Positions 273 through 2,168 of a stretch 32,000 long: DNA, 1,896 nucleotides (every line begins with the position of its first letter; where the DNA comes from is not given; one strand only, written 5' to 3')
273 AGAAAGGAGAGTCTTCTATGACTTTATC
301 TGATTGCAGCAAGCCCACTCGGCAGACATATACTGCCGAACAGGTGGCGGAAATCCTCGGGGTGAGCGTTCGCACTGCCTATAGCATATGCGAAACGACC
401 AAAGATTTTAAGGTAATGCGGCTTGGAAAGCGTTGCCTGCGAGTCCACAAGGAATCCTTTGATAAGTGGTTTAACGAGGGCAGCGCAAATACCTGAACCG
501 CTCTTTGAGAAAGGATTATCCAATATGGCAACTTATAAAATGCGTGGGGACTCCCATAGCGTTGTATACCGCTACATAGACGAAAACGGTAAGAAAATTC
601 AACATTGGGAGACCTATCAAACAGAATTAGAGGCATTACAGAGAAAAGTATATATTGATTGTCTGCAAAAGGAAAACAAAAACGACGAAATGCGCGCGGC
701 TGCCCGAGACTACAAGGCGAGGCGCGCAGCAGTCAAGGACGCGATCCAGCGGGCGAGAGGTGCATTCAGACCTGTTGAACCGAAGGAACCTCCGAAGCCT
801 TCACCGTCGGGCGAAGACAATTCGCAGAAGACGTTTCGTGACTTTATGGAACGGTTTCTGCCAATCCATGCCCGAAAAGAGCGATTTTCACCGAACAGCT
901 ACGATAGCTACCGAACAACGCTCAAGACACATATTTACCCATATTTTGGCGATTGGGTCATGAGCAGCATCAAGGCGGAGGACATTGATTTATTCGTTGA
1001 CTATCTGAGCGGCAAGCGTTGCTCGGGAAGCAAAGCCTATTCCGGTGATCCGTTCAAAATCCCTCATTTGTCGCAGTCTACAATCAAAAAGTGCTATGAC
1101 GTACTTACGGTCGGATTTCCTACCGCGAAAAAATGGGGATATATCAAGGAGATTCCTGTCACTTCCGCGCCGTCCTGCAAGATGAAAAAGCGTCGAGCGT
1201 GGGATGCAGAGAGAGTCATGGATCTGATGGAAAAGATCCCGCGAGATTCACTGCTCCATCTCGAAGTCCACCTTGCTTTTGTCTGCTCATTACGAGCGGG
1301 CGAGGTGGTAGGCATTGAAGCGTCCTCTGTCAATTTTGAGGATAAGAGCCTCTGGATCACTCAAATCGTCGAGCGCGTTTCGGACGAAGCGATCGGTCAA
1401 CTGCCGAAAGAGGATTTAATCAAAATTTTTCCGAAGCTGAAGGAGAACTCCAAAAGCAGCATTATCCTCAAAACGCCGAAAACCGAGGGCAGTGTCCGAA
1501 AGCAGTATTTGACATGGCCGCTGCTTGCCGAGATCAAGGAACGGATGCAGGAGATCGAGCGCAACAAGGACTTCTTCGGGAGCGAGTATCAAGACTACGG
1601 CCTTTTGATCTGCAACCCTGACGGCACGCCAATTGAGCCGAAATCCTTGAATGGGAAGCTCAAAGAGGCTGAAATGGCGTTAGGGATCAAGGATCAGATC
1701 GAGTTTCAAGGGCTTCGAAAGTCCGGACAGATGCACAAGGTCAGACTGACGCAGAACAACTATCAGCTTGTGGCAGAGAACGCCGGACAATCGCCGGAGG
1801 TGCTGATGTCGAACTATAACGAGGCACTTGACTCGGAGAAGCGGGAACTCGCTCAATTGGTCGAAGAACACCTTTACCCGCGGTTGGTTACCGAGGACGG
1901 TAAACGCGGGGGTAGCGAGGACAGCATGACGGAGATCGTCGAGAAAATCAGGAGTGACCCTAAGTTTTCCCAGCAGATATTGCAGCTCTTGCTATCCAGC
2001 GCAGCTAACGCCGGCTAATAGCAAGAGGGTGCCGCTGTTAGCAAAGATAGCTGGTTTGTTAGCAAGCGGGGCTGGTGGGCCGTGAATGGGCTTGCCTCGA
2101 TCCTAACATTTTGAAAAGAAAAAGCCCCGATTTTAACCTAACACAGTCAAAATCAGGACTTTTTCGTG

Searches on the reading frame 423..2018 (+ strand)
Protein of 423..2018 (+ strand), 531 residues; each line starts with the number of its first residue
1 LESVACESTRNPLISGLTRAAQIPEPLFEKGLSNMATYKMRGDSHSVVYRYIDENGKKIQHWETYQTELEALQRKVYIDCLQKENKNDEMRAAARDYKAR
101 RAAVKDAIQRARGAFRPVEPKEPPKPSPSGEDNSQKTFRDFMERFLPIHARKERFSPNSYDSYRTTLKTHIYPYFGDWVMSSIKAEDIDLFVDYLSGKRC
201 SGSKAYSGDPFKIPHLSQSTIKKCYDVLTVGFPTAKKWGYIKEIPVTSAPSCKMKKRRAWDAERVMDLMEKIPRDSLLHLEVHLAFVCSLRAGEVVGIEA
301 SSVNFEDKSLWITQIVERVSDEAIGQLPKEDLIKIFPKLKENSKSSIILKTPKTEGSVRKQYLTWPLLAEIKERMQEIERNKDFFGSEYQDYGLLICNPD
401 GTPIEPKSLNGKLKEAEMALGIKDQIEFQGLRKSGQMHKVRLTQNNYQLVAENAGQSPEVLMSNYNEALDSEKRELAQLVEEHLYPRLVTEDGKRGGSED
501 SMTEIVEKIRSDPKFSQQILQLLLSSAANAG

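Call 7: search_protein_families(library=pfam, proteins=[window:423-2018:+], max_evalue=0.01)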
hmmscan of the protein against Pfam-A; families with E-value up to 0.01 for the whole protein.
window:423-2018:+ (531 aa): 2 families
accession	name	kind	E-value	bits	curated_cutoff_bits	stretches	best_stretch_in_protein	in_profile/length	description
PF14659.12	Phage_int_SAM_3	-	6.5e-10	39.5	22.6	1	137-195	1-57/58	Phage integrase, N-terminal SAM-like domain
PF00589.27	Phage_integrase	-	7.3e-07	29.6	27.1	1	261-434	7-135/172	Phage integrase family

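Call 15: find_encoding_contigs(protein=window:525-2018:+, flank=10000, max_places=10)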
Protein window:525-2018:+ (497 aa): 9 contigs read that carry it; 2 places shown.
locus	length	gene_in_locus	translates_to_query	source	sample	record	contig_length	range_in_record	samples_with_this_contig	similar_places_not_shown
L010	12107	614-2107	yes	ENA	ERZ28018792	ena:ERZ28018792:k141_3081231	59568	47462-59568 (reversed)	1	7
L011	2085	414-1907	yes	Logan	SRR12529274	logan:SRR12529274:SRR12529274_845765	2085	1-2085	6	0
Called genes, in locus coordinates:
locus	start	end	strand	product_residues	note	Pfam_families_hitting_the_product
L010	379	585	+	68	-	PF12728:HTH_17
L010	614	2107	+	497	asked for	PF14659:Phage_int_SAM_3, PF00589:Phage_integrase (weak)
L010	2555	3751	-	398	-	PF00589:Phage_integrase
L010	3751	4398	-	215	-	PF01381:HTH_3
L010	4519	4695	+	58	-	-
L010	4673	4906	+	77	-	-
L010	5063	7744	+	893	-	PF01807:Zn_ribbon_DnaG, PF06048:DUF927, PF18662:HTH_56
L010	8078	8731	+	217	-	-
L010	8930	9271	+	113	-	PF10109:Phage_TAC_7 (weak)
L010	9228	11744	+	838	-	PF10145:PhageMin_Tail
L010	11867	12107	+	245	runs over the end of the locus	PF04542:Sigma70_r2 (faint)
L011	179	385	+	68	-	PF12728:HTH_17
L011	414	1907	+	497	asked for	PF14659:Phage_int_SAM_3, PF00589:Phage_integrase (weak)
